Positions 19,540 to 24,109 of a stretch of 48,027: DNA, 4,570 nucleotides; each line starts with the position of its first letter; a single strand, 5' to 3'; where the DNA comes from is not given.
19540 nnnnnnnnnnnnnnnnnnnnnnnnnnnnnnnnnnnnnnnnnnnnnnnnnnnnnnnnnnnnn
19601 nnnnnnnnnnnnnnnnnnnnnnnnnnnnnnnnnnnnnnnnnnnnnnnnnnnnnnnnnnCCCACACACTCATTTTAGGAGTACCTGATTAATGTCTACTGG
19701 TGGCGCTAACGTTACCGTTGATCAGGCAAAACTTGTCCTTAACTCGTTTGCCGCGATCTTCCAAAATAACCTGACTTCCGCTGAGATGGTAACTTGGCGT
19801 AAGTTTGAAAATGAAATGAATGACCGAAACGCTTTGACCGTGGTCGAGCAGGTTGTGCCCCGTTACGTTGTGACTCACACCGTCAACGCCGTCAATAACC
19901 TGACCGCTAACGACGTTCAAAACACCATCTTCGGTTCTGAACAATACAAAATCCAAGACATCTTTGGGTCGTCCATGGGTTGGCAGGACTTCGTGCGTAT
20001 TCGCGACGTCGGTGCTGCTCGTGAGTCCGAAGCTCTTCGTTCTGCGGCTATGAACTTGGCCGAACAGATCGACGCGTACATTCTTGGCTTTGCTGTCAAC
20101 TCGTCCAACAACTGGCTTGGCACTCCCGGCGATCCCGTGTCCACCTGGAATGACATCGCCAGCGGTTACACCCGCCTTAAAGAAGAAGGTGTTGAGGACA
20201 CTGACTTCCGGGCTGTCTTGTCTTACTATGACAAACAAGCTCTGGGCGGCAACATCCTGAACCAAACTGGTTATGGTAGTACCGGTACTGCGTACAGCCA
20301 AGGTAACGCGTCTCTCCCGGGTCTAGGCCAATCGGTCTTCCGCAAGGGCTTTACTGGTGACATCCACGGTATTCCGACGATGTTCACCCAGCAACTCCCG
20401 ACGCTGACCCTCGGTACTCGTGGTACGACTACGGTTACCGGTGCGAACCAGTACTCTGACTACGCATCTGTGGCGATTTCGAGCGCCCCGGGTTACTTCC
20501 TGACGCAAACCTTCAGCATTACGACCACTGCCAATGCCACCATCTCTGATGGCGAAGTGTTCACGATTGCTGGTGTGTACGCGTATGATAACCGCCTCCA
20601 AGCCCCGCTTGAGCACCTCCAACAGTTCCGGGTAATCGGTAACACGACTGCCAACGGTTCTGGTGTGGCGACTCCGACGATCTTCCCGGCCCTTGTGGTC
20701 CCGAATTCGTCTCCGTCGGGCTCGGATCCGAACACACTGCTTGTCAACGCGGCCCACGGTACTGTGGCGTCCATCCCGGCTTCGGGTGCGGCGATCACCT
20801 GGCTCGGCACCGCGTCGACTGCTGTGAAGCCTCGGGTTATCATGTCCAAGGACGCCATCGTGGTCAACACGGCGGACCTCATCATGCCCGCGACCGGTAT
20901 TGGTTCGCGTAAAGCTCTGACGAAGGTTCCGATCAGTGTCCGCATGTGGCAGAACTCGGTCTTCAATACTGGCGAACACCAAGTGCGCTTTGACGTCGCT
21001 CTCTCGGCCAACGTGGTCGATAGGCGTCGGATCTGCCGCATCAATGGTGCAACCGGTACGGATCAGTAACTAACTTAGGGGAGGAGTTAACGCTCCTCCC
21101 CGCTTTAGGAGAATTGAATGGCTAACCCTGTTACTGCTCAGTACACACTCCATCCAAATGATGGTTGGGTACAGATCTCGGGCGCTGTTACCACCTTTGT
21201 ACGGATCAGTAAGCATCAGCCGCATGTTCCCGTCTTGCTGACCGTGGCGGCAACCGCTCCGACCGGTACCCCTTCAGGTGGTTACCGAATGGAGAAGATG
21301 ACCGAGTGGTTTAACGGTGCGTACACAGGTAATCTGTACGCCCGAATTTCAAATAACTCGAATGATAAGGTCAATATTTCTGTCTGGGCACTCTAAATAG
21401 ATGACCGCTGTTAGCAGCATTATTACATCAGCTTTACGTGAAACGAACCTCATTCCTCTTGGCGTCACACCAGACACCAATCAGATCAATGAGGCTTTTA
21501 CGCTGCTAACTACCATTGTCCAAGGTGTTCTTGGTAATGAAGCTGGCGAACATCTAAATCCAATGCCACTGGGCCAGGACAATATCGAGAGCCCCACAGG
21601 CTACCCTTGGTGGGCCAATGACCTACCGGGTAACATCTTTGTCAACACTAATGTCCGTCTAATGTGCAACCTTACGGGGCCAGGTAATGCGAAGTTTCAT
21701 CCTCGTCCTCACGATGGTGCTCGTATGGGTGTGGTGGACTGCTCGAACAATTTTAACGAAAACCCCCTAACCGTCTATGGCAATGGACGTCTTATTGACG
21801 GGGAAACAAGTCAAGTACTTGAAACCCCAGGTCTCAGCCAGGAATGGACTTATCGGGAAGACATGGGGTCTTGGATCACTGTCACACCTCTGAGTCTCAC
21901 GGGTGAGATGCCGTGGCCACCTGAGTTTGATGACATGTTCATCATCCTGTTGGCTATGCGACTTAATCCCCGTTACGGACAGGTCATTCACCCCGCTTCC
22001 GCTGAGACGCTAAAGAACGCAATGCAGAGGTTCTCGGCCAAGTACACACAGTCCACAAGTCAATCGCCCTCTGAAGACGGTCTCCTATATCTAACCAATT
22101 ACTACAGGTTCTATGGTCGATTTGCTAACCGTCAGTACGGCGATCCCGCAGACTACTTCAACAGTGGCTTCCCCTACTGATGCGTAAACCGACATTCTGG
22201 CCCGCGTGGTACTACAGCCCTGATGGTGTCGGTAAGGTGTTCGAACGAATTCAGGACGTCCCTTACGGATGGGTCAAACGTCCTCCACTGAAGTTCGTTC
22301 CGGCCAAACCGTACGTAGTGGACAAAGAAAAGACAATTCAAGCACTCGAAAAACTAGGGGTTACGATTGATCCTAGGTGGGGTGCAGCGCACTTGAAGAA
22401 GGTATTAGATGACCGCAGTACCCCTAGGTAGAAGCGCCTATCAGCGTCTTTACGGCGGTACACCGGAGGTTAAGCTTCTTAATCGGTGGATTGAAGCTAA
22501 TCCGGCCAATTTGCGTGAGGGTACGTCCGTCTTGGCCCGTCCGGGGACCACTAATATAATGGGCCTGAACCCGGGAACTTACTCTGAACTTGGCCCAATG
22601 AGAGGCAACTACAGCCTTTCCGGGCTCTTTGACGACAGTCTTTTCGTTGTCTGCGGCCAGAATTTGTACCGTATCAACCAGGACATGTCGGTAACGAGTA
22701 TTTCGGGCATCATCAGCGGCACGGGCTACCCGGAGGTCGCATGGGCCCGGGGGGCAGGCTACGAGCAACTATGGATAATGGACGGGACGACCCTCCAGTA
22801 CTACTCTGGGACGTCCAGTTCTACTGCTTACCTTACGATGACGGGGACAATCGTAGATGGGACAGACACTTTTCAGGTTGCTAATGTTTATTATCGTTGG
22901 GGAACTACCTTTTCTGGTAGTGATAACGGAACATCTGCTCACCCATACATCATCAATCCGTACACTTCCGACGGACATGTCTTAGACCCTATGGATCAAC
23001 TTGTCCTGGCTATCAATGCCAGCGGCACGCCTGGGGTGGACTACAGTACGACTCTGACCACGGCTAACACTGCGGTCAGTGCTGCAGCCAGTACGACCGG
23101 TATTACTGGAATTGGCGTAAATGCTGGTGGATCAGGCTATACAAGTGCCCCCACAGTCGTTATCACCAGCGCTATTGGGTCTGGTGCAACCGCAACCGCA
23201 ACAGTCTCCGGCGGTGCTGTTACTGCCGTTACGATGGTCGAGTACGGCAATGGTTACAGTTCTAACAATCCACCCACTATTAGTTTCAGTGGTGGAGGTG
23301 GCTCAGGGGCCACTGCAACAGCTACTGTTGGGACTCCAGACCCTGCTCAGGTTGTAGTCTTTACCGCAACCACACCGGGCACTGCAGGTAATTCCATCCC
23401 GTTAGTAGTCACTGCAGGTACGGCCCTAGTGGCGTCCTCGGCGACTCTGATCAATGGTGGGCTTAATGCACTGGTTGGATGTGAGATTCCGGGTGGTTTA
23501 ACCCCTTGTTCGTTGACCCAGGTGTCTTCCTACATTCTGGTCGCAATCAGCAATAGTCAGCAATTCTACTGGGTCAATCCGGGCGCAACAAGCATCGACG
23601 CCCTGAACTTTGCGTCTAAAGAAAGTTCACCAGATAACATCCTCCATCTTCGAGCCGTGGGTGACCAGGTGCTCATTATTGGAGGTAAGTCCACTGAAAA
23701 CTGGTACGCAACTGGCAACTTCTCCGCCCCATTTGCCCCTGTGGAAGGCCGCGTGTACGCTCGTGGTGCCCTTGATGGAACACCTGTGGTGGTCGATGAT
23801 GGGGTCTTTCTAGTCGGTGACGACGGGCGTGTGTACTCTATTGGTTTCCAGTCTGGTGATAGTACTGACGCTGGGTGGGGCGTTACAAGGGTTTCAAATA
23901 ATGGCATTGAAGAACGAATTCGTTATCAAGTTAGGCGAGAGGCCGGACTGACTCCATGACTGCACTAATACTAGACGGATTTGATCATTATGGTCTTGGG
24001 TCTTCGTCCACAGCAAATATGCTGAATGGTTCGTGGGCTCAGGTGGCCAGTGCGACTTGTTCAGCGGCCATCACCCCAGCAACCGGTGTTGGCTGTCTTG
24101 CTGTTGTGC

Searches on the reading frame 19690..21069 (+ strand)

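Call 11: search_protein_families(library=phrogs, proteins=[window:19690-21069:+], max_evalue=0.001)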
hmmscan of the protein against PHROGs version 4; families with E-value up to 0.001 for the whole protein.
window:19690-21069:+ (459 aa): 1 family
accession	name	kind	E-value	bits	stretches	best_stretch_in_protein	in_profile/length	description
phrog_283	-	head and packaging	5.2e-32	112.6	1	7-453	3-383/385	major head protein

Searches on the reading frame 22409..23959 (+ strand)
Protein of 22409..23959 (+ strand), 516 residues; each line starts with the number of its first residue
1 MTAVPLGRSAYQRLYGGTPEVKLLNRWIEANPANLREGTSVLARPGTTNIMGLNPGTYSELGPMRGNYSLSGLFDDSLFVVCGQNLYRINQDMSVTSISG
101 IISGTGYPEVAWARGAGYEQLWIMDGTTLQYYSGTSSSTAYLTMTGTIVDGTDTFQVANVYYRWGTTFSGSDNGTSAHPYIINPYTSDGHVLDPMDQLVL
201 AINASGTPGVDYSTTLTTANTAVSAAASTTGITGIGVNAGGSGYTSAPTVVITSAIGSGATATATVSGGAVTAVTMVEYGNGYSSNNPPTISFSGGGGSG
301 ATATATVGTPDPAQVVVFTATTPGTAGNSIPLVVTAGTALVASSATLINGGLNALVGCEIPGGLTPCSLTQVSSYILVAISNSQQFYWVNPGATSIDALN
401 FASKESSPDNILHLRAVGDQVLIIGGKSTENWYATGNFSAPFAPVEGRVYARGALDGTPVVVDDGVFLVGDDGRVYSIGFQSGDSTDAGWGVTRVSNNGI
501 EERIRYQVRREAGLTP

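Call 11: search_protein_families(library=phrogs, proteins=[window:22409-23959:+], max_evalue=0.001)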
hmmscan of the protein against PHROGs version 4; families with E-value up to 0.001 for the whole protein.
window:22409-23959:+ (516 aa): 11 families
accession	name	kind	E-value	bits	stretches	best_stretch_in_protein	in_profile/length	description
phrog_578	-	connector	3.4e-25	89.5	2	368-505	145-279/486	head closure Hc3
phrog_19630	-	head and packaging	1.3e-10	40.7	1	221-313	1151-1241/1266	virion structural protein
phrog_701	-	head and packaging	3.2e-10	37.4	1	229-341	1163-1270/6136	virion structural protein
phrog_5342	-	tail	8.3e-09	33.8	1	232-311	61-140/3319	tail fiber protein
phrog_460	-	connector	2e-07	31.1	1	258-334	217-290/385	head closure Hc2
phrog_708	-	tail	4.8e-07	28.8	1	220-334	805-915/1383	baseplate wedge subunit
phrog_4406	-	head and packaging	1.1e-06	26.5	1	216-316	1608-1705/3231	virion structural protein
phrog_2885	-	tail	4.1e-06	24.3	1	231-287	1091-1147/4179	baseplate wedge subunit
phrog_22827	-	unknown function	6.6e-05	22.7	1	227-334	138-242/613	-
phrog_1922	-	tail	0.00036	20.1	1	232-315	834-913/932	baseplate hub subunit and tail lysozyme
phrog_438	-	tail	0.00057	20.2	0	211-306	179-272/478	baseplate wedge subunit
